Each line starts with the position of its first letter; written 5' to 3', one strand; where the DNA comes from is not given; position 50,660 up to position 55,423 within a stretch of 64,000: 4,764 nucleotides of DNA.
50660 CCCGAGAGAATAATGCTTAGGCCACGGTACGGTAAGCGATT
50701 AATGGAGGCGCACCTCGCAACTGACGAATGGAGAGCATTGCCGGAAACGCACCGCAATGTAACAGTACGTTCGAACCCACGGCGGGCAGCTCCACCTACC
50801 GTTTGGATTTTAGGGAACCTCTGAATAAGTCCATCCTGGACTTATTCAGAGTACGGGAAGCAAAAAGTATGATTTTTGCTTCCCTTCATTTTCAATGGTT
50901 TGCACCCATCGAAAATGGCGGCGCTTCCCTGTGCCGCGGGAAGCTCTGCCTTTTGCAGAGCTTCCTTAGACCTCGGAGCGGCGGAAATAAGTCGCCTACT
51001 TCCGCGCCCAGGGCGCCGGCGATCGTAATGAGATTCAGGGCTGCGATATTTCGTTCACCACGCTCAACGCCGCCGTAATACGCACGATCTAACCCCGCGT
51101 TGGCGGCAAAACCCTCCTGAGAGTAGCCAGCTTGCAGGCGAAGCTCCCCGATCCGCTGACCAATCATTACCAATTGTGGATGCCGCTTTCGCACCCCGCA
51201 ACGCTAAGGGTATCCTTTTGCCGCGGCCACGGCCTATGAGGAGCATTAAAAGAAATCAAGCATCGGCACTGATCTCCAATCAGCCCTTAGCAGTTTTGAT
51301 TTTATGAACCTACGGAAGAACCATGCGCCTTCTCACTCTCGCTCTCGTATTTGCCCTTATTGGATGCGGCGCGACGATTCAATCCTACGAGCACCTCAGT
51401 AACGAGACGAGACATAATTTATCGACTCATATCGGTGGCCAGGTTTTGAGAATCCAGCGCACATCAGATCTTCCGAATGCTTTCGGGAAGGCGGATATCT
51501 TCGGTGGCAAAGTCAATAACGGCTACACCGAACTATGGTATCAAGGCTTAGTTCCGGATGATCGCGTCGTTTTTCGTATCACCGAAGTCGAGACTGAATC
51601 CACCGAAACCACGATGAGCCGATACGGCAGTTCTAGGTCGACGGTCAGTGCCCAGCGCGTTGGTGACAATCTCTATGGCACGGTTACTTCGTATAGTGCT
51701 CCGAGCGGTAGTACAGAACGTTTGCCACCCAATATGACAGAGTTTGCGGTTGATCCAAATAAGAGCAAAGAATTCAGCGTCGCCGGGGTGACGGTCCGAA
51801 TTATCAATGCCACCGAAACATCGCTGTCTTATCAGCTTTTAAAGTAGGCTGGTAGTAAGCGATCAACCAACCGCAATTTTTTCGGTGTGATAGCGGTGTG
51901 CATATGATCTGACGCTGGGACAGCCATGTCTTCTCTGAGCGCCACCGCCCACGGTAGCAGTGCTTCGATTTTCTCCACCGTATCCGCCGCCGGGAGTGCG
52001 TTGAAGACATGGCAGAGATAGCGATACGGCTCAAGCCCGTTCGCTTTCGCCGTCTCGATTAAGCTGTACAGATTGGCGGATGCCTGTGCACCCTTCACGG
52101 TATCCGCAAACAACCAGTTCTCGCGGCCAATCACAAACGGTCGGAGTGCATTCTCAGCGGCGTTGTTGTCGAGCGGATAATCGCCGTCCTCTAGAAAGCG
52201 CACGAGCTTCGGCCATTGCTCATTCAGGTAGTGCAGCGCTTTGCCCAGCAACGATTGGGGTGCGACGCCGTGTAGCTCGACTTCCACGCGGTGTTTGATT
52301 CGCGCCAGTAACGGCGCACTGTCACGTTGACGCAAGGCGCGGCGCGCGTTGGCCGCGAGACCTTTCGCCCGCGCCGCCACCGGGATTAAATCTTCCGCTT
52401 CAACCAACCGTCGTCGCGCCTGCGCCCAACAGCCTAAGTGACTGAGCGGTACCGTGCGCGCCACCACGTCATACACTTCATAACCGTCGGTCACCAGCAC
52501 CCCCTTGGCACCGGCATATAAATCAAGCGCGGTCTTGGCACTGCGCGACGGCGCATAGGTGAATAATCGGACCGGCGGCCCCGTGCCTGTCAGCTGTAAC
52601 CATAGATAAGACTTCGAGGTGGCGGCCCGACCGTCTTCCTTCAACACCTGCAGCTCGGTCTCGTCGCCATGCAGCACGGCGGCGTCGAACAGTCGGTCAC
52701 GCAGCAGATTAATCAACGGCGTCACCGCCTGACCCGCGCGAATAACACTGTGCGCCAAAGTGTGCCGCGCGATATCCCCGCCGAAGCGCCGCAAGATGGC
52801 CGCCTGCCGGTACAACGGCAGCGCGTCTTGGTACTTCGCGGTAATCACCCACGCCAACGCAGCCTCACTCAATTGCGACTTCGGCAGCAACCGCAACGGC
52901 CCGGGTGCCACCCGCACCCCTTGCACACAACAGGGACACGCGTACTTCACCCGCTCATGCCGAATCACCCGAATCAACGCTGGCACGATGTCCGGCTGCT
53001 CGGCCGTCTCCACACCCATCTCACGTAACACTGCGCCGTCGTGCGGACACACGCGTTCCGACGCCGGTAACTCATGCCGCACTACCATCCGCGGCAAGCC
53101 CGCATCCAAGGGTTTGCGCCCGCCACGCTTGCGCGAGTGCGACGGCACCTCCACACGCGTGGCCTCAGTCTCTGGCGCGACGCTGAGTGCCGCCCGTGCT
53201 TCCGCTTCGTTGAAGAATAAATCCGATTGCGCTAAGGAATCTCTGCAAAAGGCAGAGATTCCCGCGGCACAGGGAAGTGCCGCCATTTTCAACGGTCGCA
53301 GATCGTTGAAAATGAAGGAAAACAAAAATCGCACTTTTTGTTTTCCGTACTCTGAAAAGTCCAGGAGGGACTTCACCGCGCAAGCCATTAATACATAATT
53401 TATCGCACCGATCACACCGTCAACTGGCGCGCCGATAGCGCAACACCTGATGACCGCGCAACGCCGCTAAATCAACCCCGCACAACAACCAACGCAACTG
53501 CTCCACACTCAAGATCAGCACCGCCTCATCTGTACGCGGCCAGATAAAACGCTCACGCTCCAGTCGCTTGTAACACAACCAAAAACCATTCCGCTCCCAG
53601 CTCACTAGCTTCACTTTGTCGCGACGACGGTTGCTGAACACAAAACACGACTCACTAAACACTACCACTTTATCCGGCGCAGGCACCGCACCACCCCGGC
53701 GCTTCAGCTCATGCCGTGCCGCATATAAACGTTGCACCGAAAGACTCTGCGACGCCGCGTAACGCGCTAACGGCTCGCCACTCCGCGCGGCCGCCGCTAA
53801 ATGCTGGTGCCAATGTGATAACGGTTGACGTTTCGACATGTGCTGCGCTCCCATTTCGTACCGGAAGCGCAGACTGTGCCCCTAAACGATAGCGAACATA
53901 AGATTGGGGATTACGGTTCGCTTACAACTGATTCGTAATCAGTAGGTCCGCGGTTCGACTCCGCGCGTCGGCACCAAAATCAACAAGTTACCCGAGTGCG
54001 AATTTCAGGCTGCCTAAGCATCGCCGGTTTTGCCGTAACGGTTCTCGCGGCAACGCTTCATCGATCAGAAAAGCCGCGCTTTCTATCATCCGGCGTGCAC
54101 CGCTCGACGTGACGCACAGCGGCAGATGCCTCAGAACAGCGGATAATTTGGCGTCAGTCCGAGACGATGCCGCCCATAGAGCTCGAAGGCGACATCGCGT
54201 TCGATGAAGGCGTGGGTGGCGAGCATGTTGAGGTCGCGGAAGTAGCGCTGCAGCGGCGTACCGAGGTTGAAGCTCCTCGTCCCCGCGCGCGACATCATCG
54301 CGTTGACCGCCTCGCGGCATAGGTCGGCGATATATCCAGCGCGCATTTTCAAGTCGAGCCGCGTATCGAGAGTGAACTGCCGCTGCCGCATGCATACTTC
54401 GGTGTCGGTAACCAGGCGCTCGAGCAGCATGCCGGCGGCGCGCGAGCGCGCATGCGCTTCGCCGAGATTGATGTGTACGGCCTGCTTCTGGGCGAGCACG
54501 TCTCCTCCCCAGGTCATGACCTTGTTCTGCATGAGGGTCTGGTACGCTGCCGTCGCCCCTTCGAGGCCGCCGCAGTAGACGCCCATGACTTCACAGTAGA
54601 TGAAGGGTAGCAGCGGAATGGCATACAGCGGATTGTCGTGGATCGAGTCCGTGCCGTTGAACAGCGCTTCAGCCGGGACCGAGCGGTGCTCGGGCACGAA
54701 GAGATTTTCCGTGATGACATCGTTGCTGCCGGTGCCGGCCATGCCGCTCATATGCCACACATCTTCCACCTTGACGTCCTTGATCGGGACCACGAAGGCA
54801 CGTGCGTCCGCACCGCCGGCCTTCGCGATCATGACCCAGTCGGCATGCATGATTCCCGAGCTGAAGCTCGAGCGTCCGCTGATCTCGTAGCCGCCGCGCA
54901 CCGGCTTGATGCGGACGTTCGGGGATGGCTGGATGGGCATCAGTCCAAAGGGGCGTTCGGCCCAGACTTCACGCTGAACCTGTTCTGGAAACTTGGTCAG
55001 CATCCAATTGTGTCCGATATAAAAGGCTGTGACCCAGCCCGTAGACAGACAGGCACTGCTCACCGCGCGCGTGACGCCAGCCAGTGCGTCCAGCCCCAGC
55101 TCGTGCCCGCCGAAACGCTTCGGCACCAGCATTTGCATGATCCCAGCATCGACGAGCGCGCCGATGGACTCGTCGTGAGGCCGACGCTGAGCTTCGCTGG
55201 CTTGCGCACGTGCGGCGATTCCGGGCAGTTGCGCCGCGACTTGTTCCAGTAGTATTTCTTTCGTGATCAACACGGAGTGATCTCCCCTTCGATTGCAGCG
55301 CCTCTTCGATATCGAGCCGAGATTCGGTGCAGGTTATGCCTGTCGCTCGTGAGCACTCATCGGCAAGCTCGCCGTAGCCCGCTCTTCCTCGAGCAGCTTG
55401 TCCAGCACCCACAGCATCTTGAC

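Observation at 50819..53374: Inverted pair of ~140-bp five-hairpin repeats with compensatory stem substitutions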

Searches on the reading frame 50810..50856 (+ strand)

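Call 42: search_protein_families(library=ncbifam, proteins=[L016:4077-5045:+])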
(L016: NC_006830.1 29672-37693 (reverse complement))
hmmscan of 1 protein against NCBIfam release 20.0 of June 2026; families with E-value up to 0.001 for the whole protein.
L016:4077-5045:+ (322 aa): 8 families
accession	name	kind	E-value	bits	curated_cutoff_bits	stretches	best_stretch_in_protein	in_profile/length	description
NF033581.1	transpos_IS5_4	equivalog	7.2e-106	353.7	140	1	23-311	1-285/285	IS5 family transposase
NF033551.1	transpos_IS1182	equivalog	2.4e-33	115.8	270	3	21-155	21-154/488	IS1182 family transposase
NF033578.1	transpos_IS5_1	equivalog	6.3e-16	58.5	275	2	22-148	17-145/419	IS5 family transposase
NF033593.1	transpos_ISNCY_1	equivalog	2.8e-15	56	325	2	21-150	27-143/444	ISNCY family transposase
NF033580.1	transpos_IS5_3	equivalog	1.3e-13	51.1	110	1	129-281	81-229/258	IS5 family transposase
NF033520.1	transpos_IS982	equivalog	8.7e-11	41.9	130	1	167-306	99-237/243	IS982 family transposase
NF033579.1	transpos_IS5_2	equivalog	7.6e-05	22.3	140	1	50-310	38-287/289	IS5 family transposase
NF033592.1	transpos_IS4_1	equivalog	0.00064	18.9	115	1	140-227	109-191/332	IS4 family transposase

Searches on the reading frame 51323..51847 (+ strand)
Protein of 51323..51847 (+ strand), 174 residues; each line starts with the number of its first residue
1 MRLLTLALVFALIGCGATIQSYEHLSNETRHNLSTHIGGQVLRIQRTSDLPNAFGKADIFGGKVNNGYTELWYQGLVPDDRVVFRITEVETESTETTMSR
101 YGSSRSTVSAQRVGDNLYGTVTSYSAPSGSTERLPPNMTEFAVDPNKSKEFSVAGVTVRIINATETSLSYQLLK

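Call 11: find_encoding_contigs(protein=window:51323-51847:+, flank=10000, max_places=10)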
Protein window:51323-51847:+ (174 aa): no gene with exactly this product is on record in the collection.

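Call 24: search_protein_families(library=pfam, proteins=[window:51323-51847:+], max_evalue=0.01)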
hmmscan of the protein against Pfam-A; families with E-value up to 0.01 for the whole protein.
window:51323-51847:+ (174 aa): 0 families

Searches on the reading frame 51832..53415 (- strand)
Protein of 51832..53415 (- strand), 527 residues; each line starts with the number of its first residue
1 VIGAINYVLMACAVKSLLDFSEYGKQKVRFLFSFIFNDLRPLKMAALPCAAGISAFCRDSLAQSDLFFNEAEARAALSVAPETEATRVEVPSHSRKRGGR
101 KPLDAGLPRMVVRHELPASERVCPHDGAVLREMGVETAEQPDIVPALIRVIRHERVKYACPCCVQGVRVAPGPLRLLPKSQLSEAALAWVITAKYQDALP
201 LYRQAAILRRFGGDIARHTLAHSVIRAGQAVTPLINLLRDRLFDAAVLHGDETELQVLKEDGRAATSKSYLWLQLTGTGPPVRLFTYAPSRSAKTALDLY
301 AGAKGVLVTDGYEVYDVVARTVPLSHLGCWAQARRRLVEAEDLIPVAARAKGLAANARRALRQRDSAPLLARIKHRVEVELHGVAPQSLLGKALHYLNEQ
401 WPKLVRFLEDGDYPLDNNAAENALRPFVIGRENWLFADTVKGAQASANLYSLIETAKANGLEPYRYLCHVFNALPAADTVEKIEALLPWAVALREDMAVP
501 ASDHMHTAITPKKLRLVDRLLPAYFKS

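Call 24: search_protein_families(library=pfam, proteins=[window:51832-53415:-], max_evalue=0.01)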
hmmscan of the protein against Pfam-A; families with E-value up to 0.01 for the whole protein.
window:51832-53415:- (527 aa): 4 families
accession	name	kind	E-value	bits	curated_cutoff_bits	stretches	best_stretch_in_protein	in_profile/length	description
PF03050.20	DDE_Tnp_IS66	-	5.1e-83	279.2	23.1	1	179-445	1-284/284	Transposase IS66 family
PF13817.11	DDE_Tnp_IS66_C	-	9.6e-18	64.5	30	1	451-489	1-39/39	IS66 C-terminal element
PF13005.12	zf-IS66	-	1.8e-12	47.9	27.3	1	120-163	1-45/46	zinc-finger binding domain of transposase IS66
PF13007.12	LZ_Tnp_IS66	-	6.4e-06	27.2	22.9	1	61-112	25-71/71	Transposase C of IS166 homeodomain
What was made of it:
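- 51832..53231 (-): Decayed IS66 tnpC. It lacks about 65-70 N-terminal codons and has an internal 22-aa deletion. Copy B sits where the 5' end should be. Pfam LZ_Tnp_IS66 matches only profile positions 25-71 (call 24).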

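Call 51: find_homologous_proteins(query=window:51835-53226:-, max_evalue=1e-50)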
Query seq(464 aa) (464 aa): 7725 proteins with E <= 1e-50 among 8000 candidates; the best 120 are listed.
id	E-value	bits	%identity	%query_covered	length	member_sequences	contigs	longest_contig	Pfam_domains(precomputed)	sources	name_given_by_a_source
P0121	0.0e+0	1035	100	100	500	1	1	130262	PF03050.21,PF13817.12,PF13005.13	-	-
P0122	5.5e-216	736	75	94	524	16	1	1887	PF03050.21,PF13817.12,PF13005.13,PF13007.13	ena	-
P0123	2.1e-187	642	66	92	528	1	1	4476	PF03050.21,PF13817.12,PF13005.13,PF13007.13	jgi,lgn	jgi:transposase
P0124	1.1e-186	640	64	92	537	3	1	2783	PF03050.21,PF13817.12,PF13005.13,PF13007.13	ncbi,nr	ncbi:MAG TPA: IS66 family transposase [Burkholderiaceae bacterium]|nr:IS66 family transposase [Burkh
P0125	1.8e-186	639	67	93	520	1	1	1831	PF03050.21,PF13817.12,PF13005.13,PF13007.13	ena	-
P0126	6.0e-185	634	64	92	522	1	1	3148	PF03050.21,PF13817.12,PF13005.13,PF13007.13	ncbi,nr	ncbi:MAG: IS66 family transposase [Burkholderiaceae bacterium]|nr:IS66 family transposase [Burkholde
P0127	4.2e-184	631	64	92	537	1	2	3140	PF03050.21,PF13817.12,PF13005.13,PF13007.13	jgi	jgi:transposase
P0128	5.1e-184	631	65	92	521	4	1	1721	PF03050.21,PF13817.12,PF13005.13,PF13007.13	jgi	-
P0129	1.0e-183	630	65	92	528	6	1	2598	PF03050.21,PF13817.12,PF13005.13,PF13007.13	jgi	jgi:transposase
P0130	1.7e-183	629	65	92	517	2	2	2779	PF03050.21,PF13817.12,PF13005.13,PF13007.13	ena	-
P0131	2.0e-183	629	65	92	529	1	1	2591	PF03050.21,PF13817.12,PF13005.13,PF13007.13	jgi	jgi:transposase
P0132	2.6e-183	628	64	93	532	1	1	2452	PF03050.21,PF13817.12,PF13005.13,PF13007.13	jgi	jgi:transposase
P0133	4.1e-183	628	62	92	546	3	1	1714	PF03050.21,PF13817.12,PF13005.13,PF13007.13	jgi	jgi:transposase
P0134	7.6e-183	627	65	92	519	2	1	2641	PF03050.21,PF13817.12,PF13005.13,PF13007.13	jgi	jgi:transposase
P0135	1.1e-182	626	65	92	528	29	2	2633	PF03050.21,PF13817.12,PF13005.13,PF13007.13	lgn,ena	-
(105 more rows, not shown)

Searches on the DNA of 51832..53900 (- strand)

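Call 22: search_dna_similar(query=window:51832-53900:-, collection=plasmids, mode=distant, max_rows=15)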
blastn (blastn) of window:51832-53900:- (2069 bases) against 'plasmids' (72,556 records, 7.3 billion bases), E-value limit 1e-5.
Records with a match: 275; places in all: 581; records where one place covers at least 80% of the query: 0.
Best place of each record, by identity: 80-90% 2; 60-80% 273.
By first word of the organism name: Burkholderia 157; Ralstonia 50; Pseudomonas 14; Cupriavidus 9; Vibrio 7; Paraburkholderia 6; Acinetobacter 4; Agrobacterium 4; Acidovorax 3; Variovorax 3; and 12 more.
By predicted mobility (MOB-suite, as given by PLSDB): mobilizable 110; non-mobilizable 87; conjugative 78.
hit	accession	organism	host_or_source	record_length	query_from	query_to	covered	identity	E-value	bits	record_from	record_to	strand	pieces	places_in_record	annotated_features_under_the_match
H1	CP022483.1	Ralstonia solanacearum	peanut,cell culture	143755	750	1886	47%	67.4%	1e-48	283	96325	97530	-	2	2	Mobile element protein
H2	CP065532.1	Ralstonia solanacearum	peanut,whole organism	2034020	750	1886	47%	67.4%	1e-48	283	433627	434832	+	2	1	none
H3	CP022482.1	Ralstonia solanacearum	peanut,cell culture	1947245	750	1886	47%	67.2%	7e-44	266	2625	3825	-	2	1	none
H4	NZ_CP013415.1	Burkholderia ubonensis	soil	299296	769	1885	46%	66.1%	8e-31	235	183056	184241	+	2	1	IS66 family transposase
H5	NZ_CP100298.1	Burkholderia glumae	cell culture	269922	687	1885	46%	66.8%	4e-28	258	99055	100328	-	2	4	IS66 family transposase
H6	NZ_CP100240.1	Burkholderia glumae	cell culture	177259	687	1885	46%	66.7%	2e-26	254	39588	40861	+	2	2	IS66 family transposase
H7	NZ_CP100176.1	Burkholderia glumae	cell culture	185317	687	1885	46%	66.7%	2e-26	254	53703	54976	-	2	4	IS66 family transposase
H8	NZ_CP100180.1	Burkholderia glumae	cell culture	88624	687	1885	46%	66.7%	2e-26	254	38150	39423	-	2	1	IS66 family transposase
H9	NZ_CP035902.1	Burkholderia glumae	Oryza sativa,Rice panicles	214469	687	1885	46%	66.7%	2e-26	254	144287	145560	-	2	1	IS66 family transposase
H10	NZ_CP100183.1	Burkholderia glumae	cell culture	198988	687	1885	46%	66.1%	2e-25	227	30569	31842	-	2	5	IS66 family transposase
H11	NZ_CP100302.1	Burkholderia glumae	cell culture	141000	687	1885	46%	65.8%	1e-21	211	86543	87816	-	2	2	IS66 family transposase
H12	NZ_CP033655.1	Burkholderia glumae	bacterial cell,diseased rice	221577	687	1885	46%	65.8%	1e-21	211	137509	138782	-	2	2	IS66 family transposase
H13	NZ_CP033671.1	Burkholderia glumae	bacterial cell,diseased rice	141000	687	1885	46%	65.8%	1e-21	211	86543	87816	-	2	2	IS66 family transposase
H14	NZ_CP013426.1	Burkholderia sp. MSMB0856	soil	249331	687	1885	44%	66.0%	6e-26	219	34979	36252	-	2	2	IS66 family transposase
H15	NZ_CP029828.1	Burkholderia sp. JP2-270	sigle cell,rice rhizosphere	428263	687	1885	44%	65.8%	3e-23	210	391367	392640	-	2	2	IS66 family transposase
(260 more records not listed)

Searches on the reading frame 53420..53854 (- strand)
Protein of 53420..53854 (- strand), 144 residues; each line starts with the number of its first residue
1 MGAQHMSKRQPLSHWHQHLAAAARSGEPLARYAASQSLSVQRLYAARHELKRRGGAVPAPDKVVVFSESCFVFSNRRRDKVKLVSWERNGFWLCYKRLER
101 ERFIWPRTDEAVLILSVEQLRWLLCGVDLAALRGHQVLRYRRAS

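Call 24: search_protein_families(library=pfam, proteins=[window:53420-53854:-], max_evalue=0.01)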
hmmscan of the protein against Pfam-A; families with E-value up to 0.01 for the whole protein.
window:53420-53854:- (144 aa): 1 family
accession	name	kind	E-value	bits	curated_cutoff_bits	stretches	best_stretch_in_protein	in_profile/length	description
PF05717.18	TnpB_IS66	-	5.6e-24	84.4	26.6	1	65-132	31-99/101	IS66 Orf2 like protein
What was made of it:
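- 53420..53854 (-): IS66 tnpB remnant (TnpB_IS66 profile positions 31-99 only), possibly fused to a tnpA-like N-terminus (my reading of the sequence, not supported by any domain hit). Call 24.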

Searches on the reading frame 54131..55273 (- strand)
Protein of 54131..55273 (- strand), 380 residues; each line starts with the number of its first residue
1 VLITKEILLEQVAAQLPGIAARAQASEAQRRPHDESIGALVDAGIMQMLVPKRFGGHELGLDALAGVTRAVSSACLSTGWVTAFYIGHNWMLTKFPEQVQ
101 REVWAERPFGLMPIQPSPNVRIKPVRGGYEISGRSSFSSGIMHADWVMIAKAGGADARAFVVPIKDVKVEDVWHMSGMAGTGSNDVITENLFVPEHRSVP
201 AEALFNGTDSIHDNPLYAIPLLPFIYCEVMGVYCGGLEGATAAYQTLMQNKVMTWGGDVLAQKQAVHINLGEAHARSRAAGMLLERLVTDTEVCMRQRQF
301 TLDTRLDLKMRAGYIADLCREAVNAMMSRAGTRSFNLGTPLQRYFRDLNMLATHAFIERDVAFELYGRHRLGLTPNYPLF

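Call 59: find_encoding_contigs(protein=window:54131-55273:-, flank=10000, max_places=6)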
Protein window:54131-55273:- (380 aa): 1 contig read that carries it; 1 place shown.
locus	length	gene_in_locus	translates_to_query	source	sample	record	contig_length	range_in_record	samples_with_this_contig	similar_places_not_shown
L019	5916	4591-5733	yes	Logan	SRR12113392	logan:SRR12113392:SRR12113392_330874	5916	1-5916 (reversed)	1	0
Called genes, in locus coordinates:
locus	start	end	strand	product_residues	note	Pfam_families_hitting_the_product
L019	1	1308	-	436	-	?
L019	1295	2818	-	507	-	PF00128:Alpha-amylase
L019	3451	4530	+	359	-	PF00355:Rieske, PF19112:VanA_C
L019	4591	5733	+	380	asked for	PF02771:Acyl-CoA_dh_N (faint), PF08028:Acyl-CoA_dh_2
